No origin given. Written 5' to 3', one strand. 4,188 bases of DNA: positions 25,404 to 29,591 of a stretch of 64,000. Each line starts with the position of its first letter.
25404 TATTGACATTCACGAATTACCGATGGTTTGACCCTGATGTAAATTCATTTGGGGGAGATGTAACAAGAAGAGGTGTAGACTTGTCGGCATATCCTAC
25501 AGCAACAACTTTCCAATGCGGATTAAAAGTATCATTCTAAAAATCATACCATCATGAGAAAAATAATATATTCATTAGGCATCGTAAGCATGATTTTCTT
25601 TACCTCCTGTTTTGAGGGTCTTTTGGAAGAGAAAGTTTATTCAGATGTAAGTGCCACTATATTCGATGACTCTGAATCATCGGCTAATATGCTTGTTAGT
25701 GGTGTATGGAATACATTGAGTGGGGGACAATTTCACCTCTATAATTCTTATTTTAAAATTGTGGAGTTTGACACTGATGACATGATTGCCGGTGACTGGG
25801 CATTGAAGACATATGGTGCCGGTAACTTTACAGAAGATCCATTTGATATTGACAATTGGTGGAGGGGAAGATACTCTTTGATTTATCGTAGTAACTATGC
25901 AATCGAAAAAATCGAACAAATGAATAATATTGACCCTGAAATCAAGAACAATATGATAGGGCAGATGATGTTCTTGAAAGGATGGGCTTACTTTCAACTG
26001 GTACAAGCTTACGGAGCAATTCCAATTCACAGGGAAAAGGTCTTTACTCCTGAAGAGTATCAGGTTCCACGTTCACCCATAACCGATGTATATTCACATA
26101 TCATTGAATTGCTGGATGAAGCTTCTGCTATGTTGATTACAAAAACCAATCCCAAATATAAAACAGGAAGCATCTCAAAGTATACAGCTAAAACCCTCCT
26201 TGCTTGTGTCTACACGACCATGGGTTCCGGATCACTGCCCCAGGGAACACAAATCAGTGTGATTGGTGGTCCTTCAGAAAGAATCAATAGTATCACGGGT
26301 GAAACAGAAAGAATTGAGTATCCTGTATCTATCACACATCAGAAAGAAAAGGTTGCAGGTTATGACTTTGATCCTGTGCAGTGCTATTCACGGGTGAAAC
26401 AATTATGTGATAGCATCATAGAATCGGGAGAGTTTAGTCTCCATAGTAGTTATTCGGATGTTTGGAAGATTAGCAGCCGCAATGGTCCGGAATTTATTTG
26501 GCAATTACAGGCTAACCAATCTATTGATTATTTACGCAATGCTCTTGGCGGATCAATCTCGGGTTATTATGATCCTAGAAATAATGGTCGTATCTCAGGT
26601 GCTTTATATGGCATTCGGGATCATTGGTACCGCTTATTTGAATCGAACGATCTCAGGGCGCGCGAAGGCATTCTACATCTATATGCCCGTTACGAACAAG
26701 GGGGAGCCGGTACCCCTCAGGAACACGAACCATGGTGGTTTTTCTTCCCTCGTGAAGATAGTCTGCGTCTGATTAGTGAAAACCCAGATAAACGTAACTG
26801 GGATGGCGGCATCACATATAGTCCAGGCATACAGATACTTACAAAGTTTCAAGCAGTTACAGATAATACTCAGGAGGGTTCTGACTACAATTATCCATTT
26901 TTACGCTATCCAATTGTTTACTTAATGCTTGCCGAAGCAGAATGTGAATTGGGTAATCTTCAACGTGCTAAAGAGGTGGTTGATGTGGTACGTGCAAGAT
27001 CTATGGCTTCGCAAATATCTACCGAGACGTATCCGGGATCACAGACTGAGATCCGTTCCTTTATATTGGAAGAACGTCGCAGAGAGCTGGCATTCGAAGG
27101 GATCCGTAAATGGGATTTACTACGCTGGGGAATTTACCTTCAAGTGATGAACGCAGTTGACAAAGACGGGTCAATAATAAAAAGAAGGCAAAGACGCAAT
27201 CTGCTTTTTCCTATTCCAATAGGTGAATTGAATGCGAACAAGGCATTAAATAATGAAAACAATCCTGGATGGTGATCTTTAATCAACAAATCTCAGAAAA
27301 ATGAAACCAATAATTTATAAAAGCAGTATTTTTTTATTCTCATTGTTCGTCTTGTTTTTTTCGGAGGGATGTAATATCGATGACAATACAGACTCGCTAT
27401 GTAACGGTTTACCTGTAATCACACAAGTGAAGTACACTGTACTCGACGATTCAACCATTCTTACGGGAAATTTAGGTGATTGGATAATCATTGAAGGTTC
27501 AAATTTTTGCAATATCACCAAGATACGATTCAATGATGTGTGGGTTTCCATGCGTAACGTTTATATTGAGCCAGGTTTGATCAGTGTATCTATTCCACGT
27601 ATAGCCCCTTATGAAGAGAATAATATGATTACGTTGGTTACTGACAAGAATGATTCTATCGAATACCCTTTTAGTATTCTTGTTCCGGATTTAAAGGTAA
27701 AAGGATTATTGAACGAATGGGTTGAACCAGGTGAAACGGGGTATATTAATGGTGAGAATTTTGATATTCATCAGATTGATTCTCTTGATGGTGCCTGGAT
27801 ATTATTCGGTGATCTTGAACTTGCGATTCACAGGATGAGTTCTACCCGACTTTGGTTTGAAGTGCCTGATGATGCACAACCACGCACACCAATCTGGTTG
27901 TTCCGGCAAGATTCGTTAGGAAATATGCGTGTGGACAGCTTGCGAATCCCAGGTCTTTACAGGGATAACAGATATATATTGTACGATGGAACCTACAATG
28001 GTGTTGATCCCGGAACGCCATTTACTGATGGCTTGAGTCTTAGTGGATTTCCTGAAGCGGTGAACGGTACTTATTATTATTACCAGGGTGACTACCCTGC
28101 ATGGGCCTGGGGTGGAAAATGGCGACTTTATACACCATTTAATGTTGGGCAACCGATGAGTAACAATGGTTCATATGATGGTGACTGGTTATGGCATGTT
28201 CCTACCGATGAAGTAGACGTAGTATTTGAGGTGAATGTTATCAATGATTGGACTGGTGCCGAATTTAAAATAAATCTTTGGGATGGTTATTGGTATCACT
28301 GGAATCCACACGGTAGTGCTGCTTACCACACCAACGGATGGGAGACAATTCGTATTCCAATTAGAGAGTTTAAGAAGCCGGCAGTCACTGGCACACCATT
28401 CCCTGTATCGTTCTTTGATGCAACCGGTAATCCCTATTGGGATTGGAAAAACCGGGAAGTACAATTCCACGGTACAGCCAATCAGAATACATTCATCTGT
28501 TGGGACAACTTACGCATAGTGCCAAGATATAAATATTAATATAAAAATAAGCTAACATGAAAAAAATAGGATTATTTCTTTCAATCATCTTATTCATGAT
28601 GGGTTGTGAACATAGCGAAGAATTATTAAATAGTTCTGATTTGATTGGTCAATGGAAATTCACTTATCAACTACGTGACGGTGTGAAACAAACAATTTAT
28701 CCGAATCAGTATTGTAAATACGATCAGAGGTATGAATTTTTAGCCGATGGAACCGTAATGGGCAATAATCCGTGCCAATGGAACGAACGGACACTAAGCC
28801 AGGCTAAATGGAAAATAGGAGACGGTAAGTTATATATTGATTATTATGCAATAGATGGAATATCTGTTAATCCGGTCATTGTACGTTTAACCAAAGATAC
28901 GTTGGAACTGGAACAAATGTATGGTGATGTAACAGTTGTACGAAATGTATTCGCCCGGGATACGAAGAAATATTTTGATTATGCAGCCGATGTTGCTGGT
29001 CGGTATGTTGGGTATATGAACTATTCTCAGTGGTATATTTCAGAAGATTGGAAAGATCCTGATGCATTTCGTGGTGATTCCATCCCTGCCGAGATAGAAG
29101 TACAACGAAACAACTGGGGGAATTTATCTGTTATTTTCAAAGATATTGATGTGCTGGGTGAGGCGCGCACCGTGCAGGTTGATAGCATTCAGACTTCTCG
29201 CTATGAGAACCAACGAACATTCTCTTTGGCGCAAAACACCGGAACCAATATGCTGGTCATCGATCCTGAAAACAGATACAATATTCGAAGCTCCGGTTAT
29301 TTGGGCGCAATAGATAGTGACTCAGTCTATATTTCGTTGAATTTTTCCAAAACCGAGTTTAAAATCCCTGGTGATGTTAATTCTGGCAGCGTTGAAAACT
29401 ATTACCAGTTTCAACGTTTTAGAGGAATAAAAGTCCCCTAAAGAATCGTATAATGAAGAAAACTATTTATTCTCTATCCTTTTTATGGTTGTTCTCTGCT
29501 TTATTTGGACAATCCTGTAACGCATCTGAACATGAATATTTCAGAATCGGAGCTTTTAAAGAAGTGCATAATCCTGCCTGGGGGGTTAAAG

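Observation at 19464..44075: LacI-controlled PUL with three GH172 (DUF2961) paralogs plus FucI and a FucP-like permease: candidate D-arabinofuranoside (D-arabinan-type) utilisation system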

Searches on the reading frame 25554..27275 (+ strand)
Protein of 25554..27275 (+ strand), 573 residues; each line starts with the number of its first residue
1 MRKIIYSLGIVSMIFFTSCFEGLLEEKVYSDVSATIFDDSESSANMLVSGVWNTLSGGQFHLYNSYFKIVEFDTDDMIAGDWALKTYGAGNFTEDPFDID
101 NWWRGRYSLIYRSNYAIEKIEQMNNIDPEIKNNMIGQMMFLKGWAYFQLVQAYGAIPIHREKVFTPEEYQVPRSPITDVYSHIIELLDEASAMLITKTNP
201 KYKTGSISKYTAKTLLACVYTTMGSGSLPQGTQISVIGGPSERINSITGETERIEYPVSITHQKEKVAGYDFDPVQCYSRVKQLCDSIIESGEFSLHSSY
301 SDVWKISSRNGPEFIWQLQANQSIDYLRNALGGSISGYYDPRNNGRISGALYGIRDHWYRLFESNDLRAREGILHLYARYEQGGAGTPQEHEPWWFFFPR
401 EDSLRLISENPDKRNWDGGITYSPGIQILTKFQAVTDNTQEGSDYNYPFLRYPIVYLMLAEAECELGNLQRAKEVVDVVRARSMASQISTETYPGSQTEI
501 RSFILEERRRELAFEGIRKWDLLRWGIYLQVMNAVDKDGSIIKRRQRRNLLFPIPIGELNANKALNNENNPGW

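Call 3: search_protein_families(library=pfam, proteins=[window:25554-27275:+], max_evalue=0.01)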
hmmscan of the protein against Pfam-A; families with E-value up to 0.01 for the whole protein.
window:25554-27275:+ (573 aa): 3 families
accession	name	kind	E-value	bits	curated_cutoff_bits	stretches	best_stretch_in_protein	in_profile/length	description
PF07980.17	SusD_RagB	-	8.3e-31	108.2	23.1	1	427-573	133-297/297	SusD family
PF14322.12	SusD-like_3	-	1.2e-17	65.2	27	1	24-220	3-190/191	Starch-binding associating with outer membrane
PF12771.13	SusD-like_2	-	1.8e-06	27.5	27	1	100-203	54-158/415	Starch-binding associating with outer membrane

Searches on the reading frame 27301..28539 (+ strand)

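Call 3: search_protein_families(library=pfam, proteins=[window:27301-28539:+], max_evalue=0.01)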
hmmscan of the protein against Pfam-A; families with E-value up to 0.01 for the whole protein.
window:27301-28539:+ (412 aa): 2 families
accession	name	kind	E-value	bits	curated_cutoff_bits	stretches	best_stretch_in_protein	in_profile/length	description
PF18329.7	SGBP_B_XBD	-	7.8e-13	49.4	26.4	1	246-408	27-186/186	Surface glycan-binding protein B xyloglucan binding domain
PF01833.30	TIG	-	0.00096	19.5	20.9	0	144-204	16-72/84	IPT/TIG domain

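Call 13: search_protein_families(library=ncbifam, proteins=[window:27301-28539:+], max_evalue=0.001)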
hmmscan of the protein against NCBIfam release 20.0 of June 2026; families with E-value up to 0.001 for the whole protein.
window:27301-28539:+ (412 aa): 1 family
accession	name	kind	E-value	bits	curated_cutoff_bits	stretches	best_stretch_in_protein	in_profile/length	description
NF047769.1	LIC10067_lipo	equivalog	0.00023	20.5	200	0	10-84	7-87/239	LIC10067 family putative lipoprotein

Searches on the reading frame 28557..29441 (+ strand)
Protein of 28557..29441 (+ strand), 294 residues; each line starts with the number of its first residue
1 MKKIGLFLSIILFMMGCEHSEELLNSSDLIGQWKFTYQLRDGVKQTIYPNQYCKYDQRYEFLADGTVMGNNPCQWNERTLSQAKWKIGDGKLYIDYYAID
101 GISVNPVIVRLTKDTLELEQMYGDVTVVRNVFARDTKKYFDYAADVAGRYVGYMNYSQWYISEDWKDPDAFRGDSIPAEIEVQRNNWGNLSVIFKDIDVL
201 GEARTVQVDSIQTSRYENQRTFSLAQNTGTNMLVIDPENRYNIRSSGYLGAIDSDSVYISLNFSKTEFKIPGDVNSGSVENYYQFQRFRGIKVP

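Call 3: search_protein_families(library=pfam, proteins=[window:28557-29441:+], max_evalue=0.01)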
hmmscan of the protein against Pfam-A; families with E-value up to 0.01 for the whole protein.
window:28557-29441:+ (294 aa): 1 family
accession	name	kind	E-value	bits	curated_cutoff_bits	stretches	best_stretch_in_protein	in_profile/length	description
PF13648.12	Lipocalin_4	-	5.8e-06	27.6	22.4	1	29-118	1-89/89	Lipocalin-like domain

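Call 13: search_protein_families(library=ncbifam, proteins=[window:28557-29441:+], max_evalue=0.001)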
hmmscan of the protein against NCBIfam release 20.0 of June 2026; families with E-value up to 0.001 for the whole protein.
window:28557-29441:+ (294 aa): 0 families
